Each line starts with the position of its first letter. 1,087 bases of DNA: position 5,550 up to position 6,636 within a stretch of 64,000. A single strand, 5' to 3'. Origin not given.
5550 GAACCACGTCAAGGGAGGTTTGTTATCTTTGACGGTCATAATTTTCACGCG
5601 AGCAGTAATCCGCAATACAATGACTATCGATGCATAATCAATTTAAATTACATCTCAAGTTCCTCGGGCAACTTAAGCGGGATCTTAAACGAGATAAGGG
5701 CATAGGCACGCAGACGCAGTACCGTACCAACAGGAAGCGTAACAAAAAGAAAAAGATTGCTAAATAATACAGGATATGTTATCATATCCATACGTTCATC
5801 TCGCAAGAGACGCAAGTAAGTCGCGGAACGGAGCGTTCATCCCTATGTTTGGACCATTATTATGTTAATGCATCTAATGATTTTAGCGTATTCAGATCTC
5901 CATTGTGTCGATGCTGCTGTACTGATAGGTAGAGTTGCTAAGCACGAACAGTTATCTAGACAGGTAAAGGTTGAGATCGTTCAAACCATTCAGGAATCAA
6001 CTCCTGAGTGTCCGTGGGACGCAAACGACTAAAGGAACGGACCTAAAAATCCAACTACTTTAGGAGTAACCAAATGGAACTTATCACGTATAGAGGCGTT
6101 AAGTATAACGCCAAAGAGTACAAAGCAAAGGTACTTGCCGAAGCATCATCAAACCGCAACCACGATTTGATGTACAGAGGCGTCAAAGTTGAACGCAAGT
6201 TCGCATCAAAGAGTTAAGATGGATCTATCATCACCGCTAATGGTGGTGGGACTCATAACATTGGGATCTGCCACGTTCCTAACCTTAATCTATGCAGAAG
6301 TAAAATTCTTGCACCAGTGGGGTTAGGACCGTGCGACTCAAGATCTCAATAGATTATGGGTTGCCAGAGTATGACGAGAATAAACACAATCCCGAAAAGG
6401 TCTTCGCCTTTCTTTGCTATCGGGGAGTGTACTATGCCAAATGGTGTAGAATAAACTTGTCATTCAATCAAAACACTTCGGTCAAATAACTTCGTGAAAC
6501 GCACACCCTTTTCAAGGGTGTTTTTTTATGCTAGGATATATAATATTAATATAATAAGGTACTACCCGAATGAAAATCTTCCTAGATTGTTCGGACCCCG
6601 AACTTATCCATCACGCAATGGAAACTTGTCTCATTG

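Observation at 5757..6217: Tandem glutamine-riboswitch-like aptamers, the second with a whole ORF nested in its loop and a possible aptamer-aptamer kiss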

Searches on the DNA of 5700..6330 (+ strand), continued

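Call 90: search_dna_similar(query=window:5808-5843:+, collection=phages, mode=distant, max_evalue=0.01, max_rows=12, rows=spread)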
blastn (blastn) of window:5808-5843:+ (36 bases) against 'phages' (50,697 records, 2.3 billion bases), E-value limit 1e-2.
Records with a match: 413; places in all: 413; records where one place covers at least 80% of the query: 409.
Best place of each record, by identity: >=99% 290; 95-99% 78; 90-95% 44; 80-90% 1.
By first word of the organism name: Synechococcus 344; Cyanophage 62; Prochlorococcus 6; Marine 1.
By host as written in the record: - 167; Synechococcus 107; Synechococcus sp. 33; Synechococcus sp. WH7803 28; Synechococcus sp. WH8102 20; Synechococcus sp. WH 7803 11; Synechococcus sp. MW02 10; Parasynechococcus marenigrum WH 8102 6; and 16 more.
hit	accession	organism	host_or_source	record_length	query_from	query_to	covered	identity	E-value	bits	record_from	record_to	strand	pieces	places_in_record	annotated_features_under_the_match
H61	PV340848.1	Synechococcus phage Sf-CH11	Synechococcus sp. WH8102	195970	1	36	100%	100.0%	2e-10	66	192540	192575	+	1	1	none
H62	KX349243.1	Synechococcus phage S-RIM2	Synechococcus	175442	1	36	100%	100.0%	2e-10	66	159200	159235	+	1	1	none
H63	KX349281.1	Synechococcus phage S-RIM2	Synechococcus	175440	1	36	100%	100.0%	2e-10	66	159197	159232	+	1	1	none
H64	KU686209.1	Synechococcus phage S-CAM22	Synechococcus sp.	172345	2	36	97%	100.0%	8e-10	64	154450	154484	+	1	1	none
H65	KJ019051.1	Synechococcus phage ACG-2014b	-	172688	2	36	97%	100.0%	8e-10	64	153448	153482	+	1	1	none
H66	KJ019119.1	Synechococcus phage ACG-2014d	-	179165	2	36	97%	100.0%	8e-10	64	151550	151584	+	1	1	none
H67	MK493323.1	Synechococcus phage S-RIM8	Synechococcus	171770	1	35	97%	100.0%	8e-10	64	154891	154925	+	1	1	none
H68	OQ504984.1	Synechococcus phage S-8S56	Parasynechococcus marenigrum WH 8102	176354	2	36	97%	100.0%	8e-10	64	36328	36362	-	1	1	none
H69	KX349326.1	Cyanophage S-RIM12_WH_05_0310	USA: Vineyard Sound, Massachusetts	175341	2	36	97%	97.2%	1e-7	58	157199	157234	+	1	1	none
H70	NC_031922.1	Synechococcus phage S-CAM9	Synechococcus sp.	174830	2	35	94%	100.0%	3e-9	63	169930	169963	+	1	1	none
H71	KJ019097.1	Synechococcus phage ACG-2014f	-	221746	4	35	89%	93.9%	6e-5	48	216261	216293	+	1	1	none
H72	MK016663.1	Synechococcus phage S-H68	Synechococcus sp. LTWRED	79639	2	29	78%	100.0%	5e-6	52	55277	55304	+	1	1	none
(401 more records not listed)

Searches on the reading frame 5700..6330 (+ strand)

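Call 52: search_protein_families(library=phrogs, proteins=[L006:205-408:+], max_evalue=0.01)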
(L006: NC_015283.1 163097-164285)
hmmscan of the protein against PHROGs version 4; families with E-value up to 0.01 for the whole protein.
L006:205-408:+ (68 aa): 1 family
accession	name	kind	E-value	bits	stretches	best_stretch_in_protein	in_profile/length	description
phrog_6471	-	unknown function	3e-28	98.8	1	1-64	1-65/66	-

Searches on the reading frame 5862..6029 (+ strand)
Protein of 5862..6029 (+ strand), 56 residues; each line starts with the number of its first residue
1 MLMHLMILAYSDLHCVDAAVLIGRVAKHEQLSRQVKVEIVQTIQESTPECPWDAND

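Call 7: search_protein_families(library=pfam, proteins=[window:5862-6029:+], max_evalue=1)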
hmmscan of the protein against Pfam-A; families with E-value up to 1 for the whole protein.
window:5862-6029:+ (56 aa): 0 families

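Call 15: find_related_loci(query=window:5862-6029:+, collection=viral_contigs, flank=700)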
Query window:5862-6029:+ (56 aa) in viral_contigs; peptide patterns used: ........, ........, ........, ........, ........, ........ (x = any residue, [..] = any of these).
91 stretches matched a pattern; 71 encode a relative of the query (tblastn E <= 1e-3); 71 distinct loci.
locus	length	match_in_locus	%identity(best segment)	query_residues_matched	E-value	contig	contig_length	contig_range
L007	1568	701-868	86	1-56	1e-31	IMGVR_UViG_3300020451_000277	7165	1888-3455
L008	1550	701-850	60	7-56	6e-20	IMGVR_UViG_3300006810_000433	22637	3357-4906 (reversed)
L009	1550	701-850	60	7-56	6e-20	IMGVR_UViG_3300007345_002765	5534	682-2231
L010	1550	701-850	60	7-56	6e-20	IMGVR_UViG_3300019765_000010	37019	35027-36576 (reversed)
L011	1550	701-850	60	7-56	6e-20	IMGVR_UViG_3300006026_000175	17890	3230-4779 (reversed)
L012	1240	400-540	66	10-56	1e-18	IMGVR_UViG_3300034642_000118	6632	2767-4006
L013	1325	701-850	56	7-56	1e-18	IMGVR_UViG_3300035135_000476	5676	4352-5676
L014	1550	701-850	54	7-56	6e-18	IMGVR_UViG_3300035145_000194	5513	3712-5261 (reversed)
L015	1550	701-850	54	7-56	3e-17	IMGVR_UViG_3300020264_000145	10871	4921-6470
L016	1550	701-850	54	7-56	3e-17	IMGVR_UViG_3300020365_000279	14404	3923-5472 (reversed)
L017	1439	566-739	53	1-56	4e-17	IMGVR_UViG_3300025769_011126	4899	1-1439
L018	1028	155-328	53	1-56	4e-17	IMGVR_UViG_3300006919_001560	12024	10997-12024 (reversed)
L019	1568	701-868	52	3-56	4e-17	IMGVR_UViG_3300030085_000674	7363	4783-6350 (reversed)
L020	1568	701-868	54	3-56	4e-17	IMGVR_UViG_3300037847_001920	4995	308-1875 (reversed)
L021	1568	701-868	59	3-56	4e-17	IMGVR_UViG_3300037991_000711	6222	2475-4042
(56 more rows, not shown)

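Call 52: search_protein_families(library=phrogs, proteins=[window:5862-6029:+], max_evalue=0.01)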
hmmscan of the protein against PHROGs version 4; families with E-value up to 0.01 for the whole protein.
window:5862-6029:+ (56 aa): 1 family
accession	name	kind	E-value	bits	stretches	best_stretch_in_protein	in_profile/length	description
phrog_504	-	unknown function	6e-20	71.7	1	5-56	2-53/53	-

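Call 55: find_homologous_proteins(query=window:5862-6029:+, max_evalue=0.001)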
Query window:5862-6029:+ (56 aa): 2 proteins with E <= 0.001 among 2 candidates.
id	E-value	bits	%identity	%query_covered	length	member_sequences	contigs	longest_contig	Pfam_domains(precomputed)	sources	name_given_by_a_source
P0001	8.2e-30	118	100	100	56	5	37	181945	-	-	-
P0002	7.3e-27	109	88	100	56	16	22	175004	-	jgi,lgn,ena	-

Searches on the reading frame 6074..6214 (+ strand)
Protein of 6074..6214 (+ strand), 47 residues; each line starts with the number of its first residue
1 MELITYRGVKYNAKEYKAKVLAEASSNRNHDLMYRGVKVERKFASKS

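Call 7: search_protein_families(library=pfam, proteins=[window:6074-6214:+], max_evalue=1)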
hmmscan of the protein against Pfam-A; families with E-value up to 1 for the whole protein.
window:6074-6214:+ (47 aa): 1 family
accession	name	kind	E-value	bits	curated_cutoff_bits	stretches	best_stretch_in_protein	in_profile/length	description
PF14105.11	DUF4278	-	1.4e-05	25.8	25.3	1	4-38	26-56/57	Domain of unknown function (DUF4278)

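Call 52: search_protein_families(library=phrogs, proteins=[window:6074-6214:+], max_evalue=0.01)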
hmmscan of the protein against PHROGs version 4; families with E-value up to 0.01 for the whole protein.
window:6074-6214:+ (47 aa): 2 families
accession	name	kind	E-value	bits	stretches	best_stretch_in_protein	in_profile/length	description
phrog_5049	-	unknown function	8.1e-22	77.8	1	1-47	1-47/47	-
phrog_545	-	unknown function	0.0028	18.6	0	4-37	25-51/55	-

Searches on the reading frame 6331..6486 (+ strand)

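Call 7: search_protein_families(library=pfam, proteins=[window:6331-6486:+], max_evalue=1)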
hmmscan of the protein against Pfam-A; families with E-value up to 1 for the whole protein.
window:6331-6486:+ (52 aa): 0 families

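Call 52: search_protein_families(library=phrogs, proteins=[window:6331-6486:+], max_evalue=0.01)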
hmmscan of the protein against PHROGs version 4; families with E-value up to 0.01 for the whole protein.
window:6331-6486:+ (52 aa): 1 family
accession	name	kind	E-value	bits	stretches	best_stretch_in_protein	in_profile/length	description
phrog_6192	-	unknown function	8.3e-22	77.5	1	3-44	2-43/53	-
